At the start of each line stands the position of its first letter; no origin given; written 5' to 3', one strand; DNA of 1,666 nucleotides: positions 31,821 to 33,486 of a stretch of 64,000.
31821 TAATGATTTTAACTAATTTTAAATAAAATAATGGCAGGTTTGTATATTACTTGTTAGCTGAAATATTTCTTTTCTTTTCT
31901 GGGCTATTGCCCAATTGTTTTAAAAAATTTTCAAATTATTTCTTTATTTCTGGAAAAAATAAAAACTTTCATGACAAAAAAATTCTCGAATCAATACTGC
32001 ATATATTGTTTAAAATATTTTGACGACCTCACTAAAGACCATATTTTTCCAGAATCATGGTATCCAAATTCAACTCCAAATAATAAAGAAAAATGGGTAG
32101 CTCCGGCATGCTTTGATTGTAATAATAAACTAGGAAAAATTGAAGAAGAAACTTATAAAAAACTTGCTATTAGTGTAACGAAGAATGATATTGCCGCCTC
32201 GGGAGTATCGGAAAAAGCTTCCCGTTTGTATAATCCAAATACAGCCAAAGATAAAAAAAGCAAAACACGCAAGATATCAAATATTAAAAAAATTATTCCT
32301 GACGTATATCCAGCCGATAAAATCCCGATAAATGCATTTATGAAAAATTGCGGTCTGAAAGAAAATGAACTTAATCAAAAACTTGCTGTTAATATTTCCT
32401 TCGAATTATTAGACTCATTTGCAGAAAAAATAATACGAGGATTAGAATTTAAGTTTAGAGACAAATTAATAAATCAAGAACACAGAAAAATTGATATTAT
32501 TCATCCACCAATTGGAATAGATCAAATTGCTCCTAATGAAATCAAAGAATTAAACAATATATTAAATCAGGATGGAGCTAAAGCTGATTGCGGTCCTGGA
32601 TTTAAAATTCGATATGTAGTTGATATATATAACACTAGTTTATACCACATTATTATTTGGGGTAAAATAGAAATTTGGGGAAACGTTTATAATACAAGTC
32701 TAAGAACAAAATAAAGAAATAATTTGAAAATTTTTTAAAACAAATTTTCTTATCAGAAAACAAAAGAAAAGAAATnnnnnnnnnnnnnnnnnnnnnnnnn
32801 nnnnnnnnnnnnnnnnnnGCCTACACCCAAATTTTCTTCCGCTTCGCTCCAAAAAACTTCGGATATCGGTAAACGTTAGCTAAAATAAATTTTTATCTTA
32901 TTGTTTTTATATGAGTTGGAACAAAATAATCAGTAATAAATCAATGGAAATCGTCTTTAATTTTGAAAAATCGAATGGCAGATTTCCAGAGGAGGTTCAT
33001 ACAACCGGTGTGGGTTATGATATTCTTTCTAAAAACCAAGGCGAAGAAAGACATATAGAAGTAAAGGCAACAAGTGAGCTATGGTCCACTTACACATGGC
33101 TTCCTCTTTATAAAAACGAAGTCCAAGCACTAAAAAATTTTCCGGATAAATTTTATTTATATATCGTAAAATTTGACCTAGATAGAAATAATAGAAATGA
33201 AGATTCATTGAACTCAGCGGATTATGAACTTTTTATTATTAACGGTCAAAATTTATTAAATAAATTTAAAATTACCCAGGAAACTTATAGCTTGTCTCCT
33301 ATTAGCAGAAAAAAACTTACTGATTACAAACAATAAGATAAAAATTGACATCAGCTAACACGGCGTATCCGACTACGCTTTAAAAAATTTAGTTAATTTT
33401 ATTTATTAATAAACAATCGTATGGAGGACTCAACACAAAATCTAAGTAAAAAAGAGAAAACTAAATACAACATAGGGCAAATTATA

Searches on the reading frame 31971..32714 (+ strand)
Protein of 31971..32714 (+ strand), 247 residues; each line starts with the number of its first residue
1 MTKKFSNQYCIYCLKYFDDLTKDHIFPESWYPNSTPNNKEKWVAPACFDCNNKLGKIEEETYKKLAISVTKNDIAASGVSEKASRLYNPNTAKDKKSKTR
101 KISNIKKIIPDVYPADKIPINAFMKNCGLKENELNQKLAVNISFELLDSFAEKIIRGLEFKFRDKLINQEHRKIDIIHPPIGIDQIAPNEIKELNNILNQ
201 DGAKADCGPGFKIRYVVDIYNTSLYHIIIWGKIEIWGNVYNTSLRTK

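Call 8: search_protein_families(library=pfam, proteins=[window:31971-32714:+], max_evalue=0.01)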
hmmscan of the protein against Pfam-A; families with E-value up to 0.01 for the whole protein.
window:31971-32714:+ (247 aa): 2 families
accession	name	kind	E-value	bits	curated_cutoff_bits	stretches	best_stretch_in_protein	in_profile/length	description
PF14279.12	HNH_5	-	1.7e-06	28.3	27.5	1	10-56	1-45/56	HNH endonuclease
PF01844.29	HNH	-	0.00022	21.7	21.4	1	10-55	1-45/47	HNH endonuclease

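Call 74: find_related_loci(query=window:31971-32714:+, collection=viral_contigs, flank=1500)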
Query window:31971-32714:+ (247 aa) in viral_contigs; peptide patterns used: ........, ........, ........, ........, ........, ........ (x = any residue, [..] = any of these).
11 stretches matched a pattern, but none encodes a relative of the query by tblastn (E <= 1e-3).

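Call 76: find_homologous_proteins(query=window:31971-32714:+, max_evalue=0.00001)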
Query window:31971-32714:+ (247 aa): 22 proteins with E <= 0.00001 among 363 candidates.
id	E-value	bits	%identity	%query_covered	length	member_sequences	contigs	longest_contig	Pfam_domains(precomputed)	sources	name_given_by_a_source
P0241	1.6e-164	563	100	100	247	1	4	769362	PF14279.13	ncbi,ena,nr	ncbi:hypothetical protein KAU09_01165 [Candidatus Parcubacteria bacterium]|nr:hypothetical protein [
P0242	6.1e-107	375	67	99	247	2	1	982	-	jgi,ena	-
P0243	9.5e-105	368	65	98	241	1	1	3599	-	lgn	-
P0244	2.3e-102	360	63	99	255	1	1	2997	-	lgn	-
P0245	3.8e-101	356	63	100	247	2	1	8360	-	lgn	-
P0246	1.1e-100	354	63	98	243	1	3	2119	-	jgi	jgi:hypothetical protein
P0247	1.4e-100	354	65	99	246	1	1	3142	-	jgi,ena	-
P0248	3.1e-100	353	64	99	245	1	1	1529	-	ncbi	-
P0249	5.1e-99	349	63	99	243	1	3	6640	PF14279.13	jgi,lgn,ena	-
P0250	5.3e-99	349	63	98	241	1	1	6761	-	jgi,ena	-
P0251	4.2e-90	320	59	100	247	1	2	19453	-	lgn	-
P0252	3.5e-82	294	56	99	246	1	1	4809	-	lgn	-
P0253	5.9e-81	290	57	99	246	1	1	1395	PF14279.13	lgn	-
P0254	1.8e-80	288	53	100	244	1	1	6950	-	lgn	-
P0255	6.4e-80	286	56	96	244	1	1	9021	-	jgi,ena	-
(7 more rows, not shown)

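Call 77: find_encoding_contigs(protein=P0245, flank=2500, max_places=2)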
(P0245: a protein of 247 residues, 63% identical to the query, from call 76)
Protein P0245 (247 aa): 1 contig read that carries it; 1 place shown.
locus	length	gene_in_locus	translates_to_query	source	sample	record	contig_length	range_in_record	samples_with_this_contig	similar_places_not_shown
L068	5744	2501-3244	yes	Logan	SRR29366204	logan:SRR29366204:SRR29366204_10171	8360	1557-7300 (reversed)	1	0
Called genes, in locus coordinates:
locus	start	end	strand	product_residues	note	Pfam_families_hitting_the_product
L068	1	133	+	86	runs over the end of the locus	-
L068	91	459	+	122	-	-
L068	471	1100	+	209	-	PF00702:Hydrolase, PF13419:HAD_2, PF13242:Hydrolase_like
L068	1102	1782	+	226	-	PF00702:Hydrolase, PF13419:HAD_2, PF13242:Hydrolase_like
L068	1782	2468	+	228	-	-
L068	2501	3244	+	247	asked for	-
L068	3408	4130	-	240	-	-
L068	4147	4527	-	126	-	-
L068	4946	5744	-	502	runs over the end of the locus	-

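Call 78: find_encoding_contigs(protein=P0251, flank=2500, max_places=2)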
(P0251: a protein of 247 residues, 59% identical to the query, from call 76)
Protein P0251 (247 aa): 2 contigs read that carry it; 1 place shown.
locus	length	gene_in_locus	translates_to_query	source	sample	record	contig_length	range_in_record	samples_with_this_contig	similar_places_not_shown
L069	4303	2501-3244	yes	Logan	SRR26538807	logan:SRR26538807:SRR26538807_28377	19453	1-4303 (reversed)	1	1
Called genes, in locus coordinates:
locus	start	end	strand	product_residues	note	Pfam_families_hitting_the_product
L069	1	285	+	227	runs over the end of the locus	PF01726:LexA_DNA_bind, PF00717:Peptidase_S24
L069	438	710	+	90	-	-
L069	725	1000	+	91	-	PF09954:DUF2188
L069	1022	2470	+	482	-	PF02810:SEC-C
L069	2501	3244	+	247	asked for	-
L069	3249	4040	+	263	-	-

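Call 79: find_encoding_contigs(protein=P0249, flank=2500, max_places=3)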
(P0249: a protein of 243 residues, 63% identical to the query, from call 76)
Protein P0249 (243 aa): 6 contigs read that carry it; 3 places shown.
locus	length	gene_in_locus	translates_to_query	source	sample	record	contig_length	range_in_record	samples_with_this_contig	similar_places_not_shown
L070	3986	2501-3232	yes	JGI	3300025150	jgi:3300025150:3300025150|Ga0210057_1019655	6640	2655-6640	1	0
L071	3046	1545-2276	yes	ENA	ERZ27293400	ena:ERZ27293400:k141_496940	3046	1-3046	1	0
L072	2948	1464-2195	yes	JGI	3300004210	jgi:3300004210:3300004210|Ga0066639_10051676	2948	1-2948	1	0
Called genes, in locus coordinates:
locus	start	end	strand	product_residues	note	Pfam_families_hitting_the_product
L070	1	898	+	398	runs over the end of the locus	PF01420:Methylase_S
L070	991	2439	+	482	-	PF04326:SLFN_AlbA_2, PF13749:HATPase_c_4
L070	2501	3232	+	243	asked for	PF14279:HNH_5 (faint)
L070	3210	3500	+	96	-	-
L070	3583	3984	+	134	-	?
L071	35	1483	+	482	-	PF04326:SLFN_AlbA_2, PF13749:HATPase_c_4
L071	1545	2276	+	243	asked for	PF14279:HNH_5 (faint)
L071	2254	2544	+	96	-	-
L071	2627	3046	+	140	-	?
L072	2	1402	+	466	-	?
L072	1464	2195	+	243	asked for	PF14279:HNH_5 (faint)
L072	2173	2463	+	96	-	-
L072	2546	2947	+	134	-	?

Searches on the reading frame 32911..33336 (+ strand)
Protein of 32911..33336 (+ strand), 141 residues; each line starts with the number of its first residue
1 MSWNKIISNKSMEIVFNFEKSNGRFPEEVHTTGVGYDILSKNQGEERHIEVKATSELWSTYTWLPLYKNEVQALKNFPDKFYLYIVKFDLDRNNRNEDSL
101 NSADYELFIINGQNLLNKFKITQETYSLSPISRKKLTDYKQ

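Call 8: search_protein_families(library=pfam, proteins=[window:32911-33336:+], max_evalue=0.01)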
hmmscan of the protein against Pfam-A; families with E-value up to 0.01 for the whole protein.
window:32911-33336:+ (141 aa): 1 family
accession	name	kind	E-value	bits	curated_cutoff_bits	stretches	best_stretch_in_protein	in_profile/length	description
PF13020.12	NOV_C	-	4.1e-16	59.3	22.1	1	10-89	4-82/91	Protein NO VEIN, C-terminal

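Call 75: find_related_loci(query=window:32911-33336:+, collection=viral_contigs, flank=1500)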
Query window:32911-33336:+ (141 aa) in viral_contigs; peptide patterns used: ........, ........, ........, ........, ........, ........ (x = any residue, [..] = any of these).
27 stretches matched a pattern, but none encodes a relative of the query by tblastn (E <= 1e-3).
